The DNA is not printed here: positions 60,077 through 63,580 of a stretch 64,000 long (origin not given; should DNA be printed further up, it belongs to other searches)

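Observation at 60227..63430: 1067-aa protein: unrecognisable 550-aa N-terminal region fused to a degenerate double-HKD PLD domain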

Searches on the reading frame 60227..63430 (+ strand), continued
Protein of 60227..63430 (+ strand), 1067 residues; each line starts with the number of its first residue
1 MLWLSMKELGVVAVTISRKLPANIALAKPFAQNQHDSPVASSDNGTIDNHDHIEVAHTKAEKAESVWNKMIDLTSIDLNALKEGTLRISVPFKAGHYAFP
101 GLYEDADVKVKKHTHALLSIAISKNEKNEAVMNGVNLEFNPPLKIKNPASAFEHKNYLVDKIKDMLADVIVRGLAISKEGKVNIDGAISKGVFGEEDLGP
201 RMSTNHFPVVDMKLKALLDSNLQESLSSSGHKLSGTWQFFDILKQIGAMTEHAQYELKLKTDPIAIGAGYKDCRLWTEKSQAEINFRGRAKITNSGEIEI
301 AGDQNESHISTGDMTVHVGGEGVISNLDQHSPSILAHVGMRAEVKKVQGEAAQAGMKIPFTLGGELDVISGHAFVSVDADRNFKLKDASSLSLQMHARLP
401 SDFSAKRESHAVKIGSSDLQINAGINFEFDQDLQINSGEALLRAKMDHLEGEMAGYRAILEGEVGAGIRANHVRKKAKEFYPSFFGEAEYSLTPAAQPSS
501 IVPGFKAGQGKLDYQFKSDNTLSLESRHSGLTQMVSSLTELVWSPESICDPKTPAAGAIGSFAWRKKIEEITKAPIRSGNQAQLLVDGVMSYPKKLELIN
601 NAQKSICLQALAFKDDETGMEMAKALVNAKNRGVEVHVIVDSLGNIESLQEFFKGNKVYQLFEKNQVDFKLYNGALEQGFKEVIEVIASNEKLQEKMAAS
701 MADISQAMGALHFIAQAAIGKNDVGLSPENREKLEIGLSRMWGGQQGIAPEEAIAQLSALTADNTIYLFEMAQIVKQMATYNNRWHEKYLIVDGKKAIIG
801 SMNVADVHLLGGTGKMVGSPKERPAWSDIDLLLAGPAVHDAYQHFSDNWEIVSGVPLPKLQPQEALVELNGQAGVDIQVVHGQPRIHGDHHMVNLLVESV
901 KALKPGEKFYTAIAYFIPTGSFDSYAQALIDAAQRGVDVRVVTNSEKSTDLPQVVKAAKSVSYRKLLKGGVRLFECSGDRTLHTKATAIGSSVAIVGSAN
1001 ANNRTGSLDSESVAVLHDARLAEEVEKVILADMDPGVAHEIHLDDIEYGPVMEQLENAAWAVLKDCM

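Call 26: find_encoding_contigs(protein=P0004, flank=10000, max_places=2)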
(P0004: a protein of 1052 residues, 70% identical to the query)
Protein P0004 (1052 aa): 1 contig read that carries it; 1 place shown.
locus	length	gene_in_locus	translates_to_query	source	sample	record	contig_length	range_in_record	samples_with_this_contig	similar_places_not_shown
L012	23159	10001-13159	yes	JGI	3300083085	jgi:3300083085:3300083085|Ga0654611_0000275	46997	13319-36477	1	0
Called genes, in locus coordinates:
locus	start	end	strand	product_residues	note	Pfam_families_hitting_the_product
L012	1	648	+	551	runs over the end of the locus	PF00115:COX1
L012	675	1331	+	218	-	PF00510:COX3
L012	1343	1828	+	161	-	PF03626:COX4_pro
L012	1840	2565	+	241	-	-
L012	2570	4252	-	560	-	PF07969:Amidohydro_3, PF01979:Amidohydro_1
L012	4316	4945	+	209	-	PF05042:Caleosin, PF13405:EF-hand_6 (faint), PF13499:EF-hand_7 (weak), PF00036:EF-hand_1 (faint), PF13202:EF-hand_5 (faint)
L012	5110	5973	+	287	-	PF00364:Biotin_lipoyl (faint), PF25973:BSH_CzcB (faint)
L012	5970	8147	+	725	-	PF03412:Peptidase_C39, PF00664:ABC_membrane, PF00005:ABC_tran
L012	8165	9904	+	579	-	PF00664:ABC_membrane, PF00005:ABC_tran, PF02463:SMC_N (faint)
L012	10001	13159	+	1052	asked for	PF13091:PLDc_2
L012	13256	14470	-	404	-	PF01168:Ala_racemase_N, PF00842:Ala_racemase_C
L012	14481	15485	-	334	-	-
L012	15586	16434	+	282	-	PF01553:Acyltransferase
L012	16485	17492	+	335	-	PF00579:tRNA-synt_1b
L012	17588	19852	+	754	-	PF13491:FtsK_4TM, PF17854:FtsK_alpha, PF01580:FtsK_SpoIIIE, PF01935:DUF87 (faint), PF09397:FtsK_gamma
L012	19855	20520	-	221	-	-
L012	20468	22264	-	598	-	PF17899:Peptidase_M61_N, PF05299:Peptidase_M61, PF17820:PDZ_6 (faint)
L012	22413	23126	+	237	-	-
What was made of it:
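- In L012 the block has different flanks on both sides (call 26). The four-gene block keeps together in L012 although both flanks differ (call 26).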

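Call 27: find_encoding_contigs(protein=P0005, flank=10000, max_places=2)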
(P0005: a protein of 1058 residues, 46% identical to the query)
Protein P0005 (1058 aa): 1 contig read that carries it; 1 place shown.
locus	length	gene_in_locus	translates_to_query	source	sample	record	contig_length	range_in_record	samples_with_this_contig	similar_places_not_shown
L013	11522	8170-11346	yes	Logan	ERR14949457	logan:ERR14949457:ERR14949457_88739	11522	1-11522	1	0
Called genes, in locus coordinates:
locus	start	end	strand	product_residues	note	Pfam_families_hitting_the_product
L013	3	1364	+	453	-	?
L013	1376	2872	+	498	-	PF01425:Amidase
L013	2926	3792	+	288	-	PF25973:BSH_CzcB (faint), PF25997:BSH_YhbJ (faint)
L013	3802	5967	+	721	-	PF03412:Peptidase_C39, PF13529:Peptidase_C39_2 (faint), PF00664:ABC_membrane, PF00005:ABC_tran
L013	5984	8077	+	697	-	PF00664:ABC_membrane, PF00005:ABC_tran, PF09818:ABC_ATPase (faint), PF02463:SMC_N (weak)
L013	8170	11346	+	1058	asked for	PF13091:PLDc_2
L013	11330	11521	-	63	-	?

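Call 28: find_encoding_contigs(protein=P0006, flank=10000, max_places=2)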
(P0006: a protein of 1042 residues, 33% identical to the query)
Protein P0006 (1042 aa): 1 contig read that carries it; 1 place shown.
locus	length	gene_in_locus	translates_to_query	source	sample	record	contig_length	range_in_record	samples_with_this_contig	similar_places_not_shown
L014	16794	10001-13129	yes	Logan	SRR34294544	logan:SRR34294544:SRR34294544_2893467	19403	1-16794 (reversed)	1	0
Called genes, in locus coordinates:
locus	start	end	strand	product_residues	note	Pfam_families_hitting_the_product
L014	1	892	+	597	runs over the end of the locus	PF21710:Spt6_S1 (faint), PF00575:S1, PF23459:S1_RRP5, PF00575:S1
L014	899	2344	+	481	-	PF00919:UPF0004, PF04055:Radical_SAM, PF18693:TRAM_2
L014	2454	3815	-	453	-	PF04326:SLFN_AlbA_2, PF13749:HATPase_c_4, PF12802:MarR_2 (weak)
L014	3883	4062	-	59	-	-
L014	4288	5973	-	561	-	-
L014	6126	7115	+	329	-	PF10021:PARG_cat_microb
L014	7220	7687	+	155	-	PF13340:DUF4096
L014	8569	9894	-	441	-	PF00328:His_Phos_2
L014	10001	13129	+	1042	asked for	PF13091:PLDc_2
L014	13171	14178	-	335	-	PF00268:Ribonuc_red_sm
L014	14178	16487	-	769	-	PF03477:ATP-cone, PF00317:Ribonuc_red_lgN, PF02867:Ribonuc_red_lgC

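Call 29: find_encoding_contigs(protein=P0003, flank=10000, max_places=2)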
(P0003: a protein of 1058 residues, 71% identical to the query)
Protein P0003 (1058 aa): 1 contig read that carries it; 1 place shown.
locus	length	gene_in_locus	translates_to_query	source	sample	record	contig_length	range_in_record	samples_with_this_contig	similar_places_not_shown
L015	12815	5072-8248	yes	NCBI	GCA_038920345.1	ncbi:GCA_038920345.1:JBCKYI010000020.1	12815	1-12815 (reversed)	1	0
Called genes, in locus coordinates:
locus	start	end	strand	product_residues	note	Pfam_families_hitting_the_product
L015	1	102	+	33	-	?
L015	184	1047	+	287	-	PF25919:BSH_CusB (faint), PF00364:Biotin_lipoyl (faint), PF25973:BSH_CzcB (weak)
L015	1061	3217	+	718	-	PF03412:Peptidase_C39, PF00664:ABC_membrane, PF00005:ABC_tran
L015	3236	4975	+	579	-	PF00664:ABC_membrane, PF00005:ABC_tran, PF02463:SMC_N (faint)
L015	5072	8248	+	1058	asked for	PF13091:PLDc_2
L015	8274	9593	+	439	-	PF00574:CLP_protease (weak), PF25145:NfeD1b_N, PF24961:NfeD_membrane, PF01957:NfeD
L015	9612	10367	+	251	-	PF01145:Band_7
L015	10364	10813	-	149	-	PF10027:DUF2269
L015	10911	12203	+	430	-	PF02403:Seryl_tRNA_N, PF00587:tRNA-synt_2b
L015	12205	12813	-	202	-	?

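Call 30: predict_structure(alignment_id=A1)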
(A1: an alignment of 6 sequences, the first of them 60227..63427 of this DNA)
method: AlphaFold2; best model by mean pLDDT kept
length: 1067 residues; sequences in the alignment: 6
mean_pLDDT: 47.2   pTM: 0.33
mean pLDDT of the five models: 47.2, 42.1, 40.8, 37.4, 36.3
residues with pLDDT >= 90: 0; 70-90: 133; 50-70: 330; < 50: 604
segments of 3 or more residues with pLDDT < 50: 1-110, 116-281, 352-354, 452-458, 496-506, 526-591, 604-606, 609-611, 641-653, 669-678, 699-706, 743-748, 761-842, 851-877, 881-890, 914-920, 946-961, 979-984, 998-1011, 1044-1067
pLDDT, mean of each block of 10 residues (from residue 1): 20 20 24 24 23 22 27 31 39 43 39 47 38 39 38 31 31 24 23 24 25 28 32 33 41 46 35 33 55 58 63 64 61 61 65 55 66 62 54 69 59 67 64 65 71 47 69 71 71 50 49 67 48 34 28 32 39 29 31 57 50 58 77 59 38 59 66 44 63 59 48 74 74 73 48 62 35 28 23 24 24 22 22 33 49 45 32 45 41 67 80 47 73 85 51 38 68 61 55 55 30 58 66 53 46 40 34
secondary structure, 60 per line:
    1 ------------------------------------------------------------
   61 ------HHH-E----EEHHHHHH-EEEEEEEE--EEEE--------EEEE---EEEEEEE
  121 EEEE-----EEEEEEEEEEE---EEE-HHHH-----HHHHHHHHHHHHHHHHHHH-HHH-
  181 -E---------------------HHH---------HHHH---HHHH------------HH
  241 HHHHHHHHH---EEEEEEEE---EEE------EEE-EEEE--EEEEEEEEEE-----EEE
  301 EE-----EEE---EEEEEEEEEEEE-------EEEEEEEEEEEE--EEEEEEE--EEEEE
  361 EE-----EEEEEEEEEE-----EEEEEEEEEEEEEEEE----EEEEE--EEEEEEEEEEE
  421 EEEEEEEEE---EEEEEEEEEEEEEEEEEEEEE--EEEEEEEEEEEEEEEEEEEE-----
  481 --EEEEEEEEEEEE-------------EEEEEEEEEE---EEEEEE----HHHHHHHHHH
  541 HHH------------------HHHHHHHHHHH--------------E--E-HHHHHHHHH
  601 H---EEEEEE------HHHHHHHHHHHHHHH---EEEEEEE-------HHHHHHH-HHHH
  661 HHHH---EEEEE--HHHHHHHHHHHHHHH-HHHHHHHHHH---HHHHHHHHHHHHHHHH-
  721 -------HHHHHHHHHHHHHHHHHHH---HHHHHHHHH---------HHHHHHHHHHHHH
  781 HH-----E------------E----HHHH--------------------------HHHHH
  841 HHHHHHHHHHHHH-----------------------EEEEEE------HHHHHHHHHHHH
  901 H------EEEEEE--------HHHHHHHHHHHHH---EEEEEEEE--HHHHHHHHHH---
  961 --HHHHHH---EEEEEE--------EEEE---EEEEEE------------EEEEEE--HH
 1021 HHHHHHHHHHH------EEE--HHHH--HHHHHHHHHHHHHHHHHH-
elements in order (helices of 4 or more, strands of 3 or more residues): H78-83 E85-92 E95-98 E107-110 E114-124 E130-140 E144-146 H148-151 H157-175 H216-219 H223-226 H239-249 E253-260 E264-266 E273-275 E277-280 E283-292 E298-302 E308-310 E314-325 E333-344 E347-353 E356-362 E368-377 E383-398 E403-407 E410-429 E433-453 E456-475 E483-494 E508-517 E521-526 H531-543 H562-572 H592-601 E605-610 H617-631 E635-641 H649-655 H657-664 E668-672 H675-689 H691-700 H704-719 H728-746 H750-758 H768-782 H806-809 H836-853 E877-882 H889-901 E908-913 H922-934 E938-945 H948-957 H963-968 E972-977 E986-989 E993-998 E1011-1016 H1019-1031 E1038-1040 H1043-1046 H1049-1066
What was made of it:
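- Tried and rejected: It gave an unusable model, pLDDT 47 (call 30).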

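Call 43: search_protein_families(library=padloc, proteins=[window:60227-63427:+], max_evalue=0.001)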
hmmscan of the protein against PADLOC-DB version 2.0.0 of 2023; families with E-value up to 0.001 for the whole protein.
window:60227-63427:+ (1067 aa): 13 families
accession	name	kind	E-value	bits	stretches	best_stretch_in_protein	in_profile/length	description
PDLC02614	DrmC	-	4.3e-16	57.1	2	913-1029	40-147/153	DrmC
PDLC02607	DrmC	-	2.7e-08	31.4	1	927-1024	141-245/265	DrmC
PDLC02606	DrmC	-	5.8e-08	30.7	0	596-645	40-86/182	DrmC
PDLC02588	DrmC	-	2.4e-07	28.7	0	596-644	110-155/256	DrmC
PDLC02612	DrmC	-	6.8e-07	27.1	0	919-1027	115-219/235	DrmC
PDLC03922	MkoB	-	8.1e-07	26.7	0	927-1022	509-592/610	-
PDLC02585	DrmC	-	7.9e-06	23.6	0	747-806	160-215/253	DrmC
PDLC02605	DrmC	-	1.6e-05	22.7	0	596-642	121-164/270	DrmC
PDLC02597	DrmC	-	3e-05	22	0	927-1028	127-231/242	DrmC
PDLC02589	DrmC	-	0.00014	19.1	0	597-641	117-158/264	DrmC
PDLC02595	DrmC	-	0.00024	18.9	0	924-1001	148-228/269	DrmC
PDLC03924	MkoC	-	0.00047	16.4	0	924-1028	1024-1128/1136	-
PDLC02608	DrmC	-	0.00064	17.6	0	977-1027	96-146/162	DrmC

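Call 51: predict_structure(alignment_id=A4)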
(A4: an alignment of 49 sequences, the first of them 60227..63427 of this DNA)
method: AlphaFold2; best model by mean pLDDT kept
length: 1067 residues; sequences in the alignment: 49
mean_pLDDT: 87.0   pTM: 0.80
mean pLDDT of the five models: 87.0, 86.8, 85.8, 85.2, 85.2
residues with pLDDT >= 90: 714; 70-90: 240; 50-70: 32; < 50: 81
segments of 3 or more residues with pLDDT < 50: 1-74, 228-234
pLDDT, mean of each block of 10 residues (from residue 1): 23 25 33 33 32 30 37 65 96 92 88 95 93 94 91 75 83 92 91 86 82 81 51 58 88 96 88 92 96 93 94 94 91 93 96 90 94 93 82 96 91 95 95 94 96 87 96 96 97 81 84 96 85 83 91 97 98 97 97 98 98 95 98 98 83 88 97 90 93 87 77 93 95 94 83 88 82 85 92 97 94 76 90 97 97 95 81 94 93 98 98 95 97 98 95 94 96 95 96 97 92 98 98 97 97 94 88
secondary structure, 60 per line:
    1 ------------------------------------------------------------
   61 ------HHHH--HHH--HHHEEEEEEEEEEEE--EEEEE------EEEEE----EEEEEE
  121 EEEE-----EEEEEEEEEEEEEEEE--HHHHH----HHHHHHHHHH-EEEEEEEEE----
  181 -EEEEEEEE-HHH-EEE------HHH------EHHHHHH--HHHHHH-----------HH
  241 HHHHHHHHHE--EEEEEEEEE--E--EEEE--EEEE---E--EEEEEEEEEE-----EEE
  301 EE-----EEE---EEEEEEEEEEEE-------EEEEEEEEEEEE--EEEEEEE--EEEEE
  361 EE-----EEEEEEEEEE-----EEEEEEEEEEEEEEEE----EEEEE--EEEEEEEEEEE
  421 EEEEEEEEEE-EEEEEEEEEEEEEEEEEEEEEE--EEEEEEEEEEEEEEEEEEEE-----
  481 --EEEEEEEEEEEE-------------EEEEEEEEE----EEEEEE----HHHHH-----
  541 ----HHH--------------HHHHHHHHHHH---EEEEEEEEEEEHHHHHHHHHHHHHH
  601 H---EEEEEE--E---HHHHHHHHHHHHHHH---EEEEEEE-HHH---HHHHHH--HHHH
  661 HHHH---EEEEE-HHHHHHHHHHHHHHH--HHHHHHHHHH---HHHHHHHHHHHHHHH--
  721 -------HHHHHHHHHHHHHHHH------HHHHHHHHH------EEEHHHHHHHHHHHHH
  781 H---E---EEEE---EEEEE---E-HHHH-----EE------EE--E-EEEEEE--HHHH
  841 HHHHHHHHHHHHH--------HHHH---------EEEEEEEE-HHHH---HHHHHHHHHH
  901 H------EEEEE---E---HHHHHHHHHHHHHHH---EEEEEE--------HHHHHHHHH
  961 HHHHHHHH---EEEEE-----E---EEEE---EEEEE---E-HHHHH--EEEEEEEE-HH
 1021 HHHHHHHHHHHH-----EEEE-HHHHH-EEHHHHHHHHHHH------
elements in order (helices of 4 or more, strands of 3 or more residues): H67-70 E81-92 E95-99 E106-110 E115-124 E130-145 H148-152 H157-166 E168-176 E182-189 E195-197 H214-219 H222-227 H239-249 E253-261 E267-270 E273-276 E283-292 E298-302 E308-310 E314-325 E333-344 E347-353 E356-362 E368-377 E383-398 E403-407 E410-430 E432-453 E456-475 E483-494 E508-516 E521-526 H531-535 H562-572 E576-586 H587-601 E605-610 H617-631 E635-641 H649-654 H657-664 E668-672 H674-688 H691-700 H704-718 H728-743 H750-758 E765-767 H768-781 E789-792 E796-800 H806-809 E829-834 H837-853 H862-865 E875-882 H884-887 H891-901 E908-912 H920-934 E938-943 H952-968 E972-976 E986-989 E993-997 H1003-1007 E1010-1017 H1019-1032 E1038-1041 H1043-1047 H1051-1061
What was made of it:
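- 60266..60448 (+): Variable, disordered N-terminal extension (residues 14-74 of the maximal ORF). AF2 pLDDT is below 50 for residues 1-74 (call 51).
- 60449..60976 (+): N-domain sub-module 1 (residues 75-250): a beta-rich module with conserved NPAS and KD..AD motifs. AF2 pLDDT is mostly 80-96 (call 51).
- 60977..61816 (+): N-domain sub-module 2 (residues 251-530): an up-and-down meander of about 19 beta strands, some 16-22 residues long. AF2 secondary structure, pLDDT about 90-96 (call 51).
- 62159..62572 (+): Helical insertion in the PLD N-lobe (residues 645-782, about seven helices). AF2 helices 649-781 with pLDDT about 77-97 (call 51).
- Checked: Residues 1-74 are predicted disordered (call 51).
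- The AF2 model built with 49 sequences has pLDDT 87 and pTM 0.80 (call 51).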

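Call 55: fold_search(model_id=the predicted structure, library=pdb)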
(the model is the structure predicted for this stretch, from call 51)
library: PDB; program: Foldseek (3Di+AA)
matches with E <= 10: 559; with E <= 0.001: 103
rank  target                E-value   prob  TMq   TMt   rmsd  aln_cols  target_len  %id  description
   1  6ohr_B                2.2e-14  1.00  0.28  0.51   6.4       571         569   13  Structure of compound 5 bound human Phospholipase D1 catalytic domain (released 2020-02-19)
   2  6ohr_C                4.0e-14  1.00  0.27  0.48   6.5       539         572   13  Structure of compound 5 bound human Phospholipase D1 catalytic domain (released 2020-02-19)
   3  7svp_B                7.8e-14  1.00  0.26  0.46   6.9       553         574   14  Structure of compound 34 bound to human Phospholipase D2 catalytic domain (released 2023-01-25)
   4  6ohr_D                9.0e-14  1.00  0.27  0.48   6.9       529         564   14  Structure of compound 5 bound human Phospholipase D1 catalytic domain (released 2020-02-19)
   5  6ohq_A                1.1e-13  1.00  0.27  0.48   6.1       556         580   13  Structure of compound 4 bound human Phospholipase D2 catalytic domain (released 2020-02-19)
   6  6ohm_A                1.9e-13  1.00  0.27  0.48   7.6       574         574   13  Structure of tungstate bound human Phospholipase D2 catalytic domain (released 2020-02-19)
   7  6ohs_A                2.5e-13  1.00  0.26  0.46   7.7       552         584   13  Structure of compound 3 (ML299) bound human Phospholipase D2 catalytic domain (released 2020-02-19)
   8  7svp_C                2.7e-13  1.00  0.27  0.47   6.4       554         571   13  Structure of compound 34 bound to human Phospholipase D2 catalytic domain (released 2023-01-25)
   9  6ohp_A                2.8e-13  1.00  0.28  0.48   6.5       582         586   14  Structure of compound 1 (halopemide) bound human Phospholipase D2 catalytic domain (released 2020-02-19)
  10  6ohp_B                3.3e-13  1.00  0.28  0.49   6.3       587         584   13  Structure of compound 1 (halopemide) bound human Phospholipase D2 catalytic domain (released 2020-02-19)
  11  6ohr_A                3.3e-13  1.00  0.27  0.47   6.5       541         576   13  Structure of compound 5 bound human Phospholipase D1 catalytic domain (released 2020-02-19)
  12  3hsi_B                3.8e-13  1.00  0.30  0.66   8.4       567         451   13  Crystal structure of phosphatidylserine synthase Haemophilus influenzae Rd KW20 (released 2009-06-30)
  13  6kz8_A                3.8e-13  1.00  0.28  0.36  16.1       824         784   11  Crystal structure of plant Phospholipase D alpha complex with phosphatidic acid (released 2019-11-13)
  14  6ohp_C                4.0e-13  1.00  0.27  0.48   7.3       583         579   13  Structure of compound 1 (halopemide) bound human Phospholipase D2 catalytic domain (released 2020-02-19)
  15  3hsi_C                4.2e-13  1.00  0.30  0.66   8.7       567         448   13  Crystal structure of phosphatidylserine synthase Haemophilus influenzae Rd KW20 (released 2009-06-30)
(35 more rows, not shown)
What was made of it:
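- On PLD (HKD) superfamily: Foldseek matches to hPLD1/2, PssA, and plant and Streptomyces PLD at E = 2e-14 to 1e-11, probability 1.00, using a model with pLDDT 87 (calls 51, 55).
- Closest known: Bacterial cardiolipin synthases ClsA/ClsB and phosphatidylserine synthase PssA. Same: PssA gives the best target-normalised structural overlap (TM-score about 0.64-0.66, calls 55).
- Its top Foldseek PDB matches are all two-lobed lipid enzymes: human PLD1/2, PssA, and plant and Streptomyces PLD, at E about 1e-13 to 1e-14 (call 55). The single-chain two-lobed fold of about 500 aa matches lipid PLDs and PssA best (call 55).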
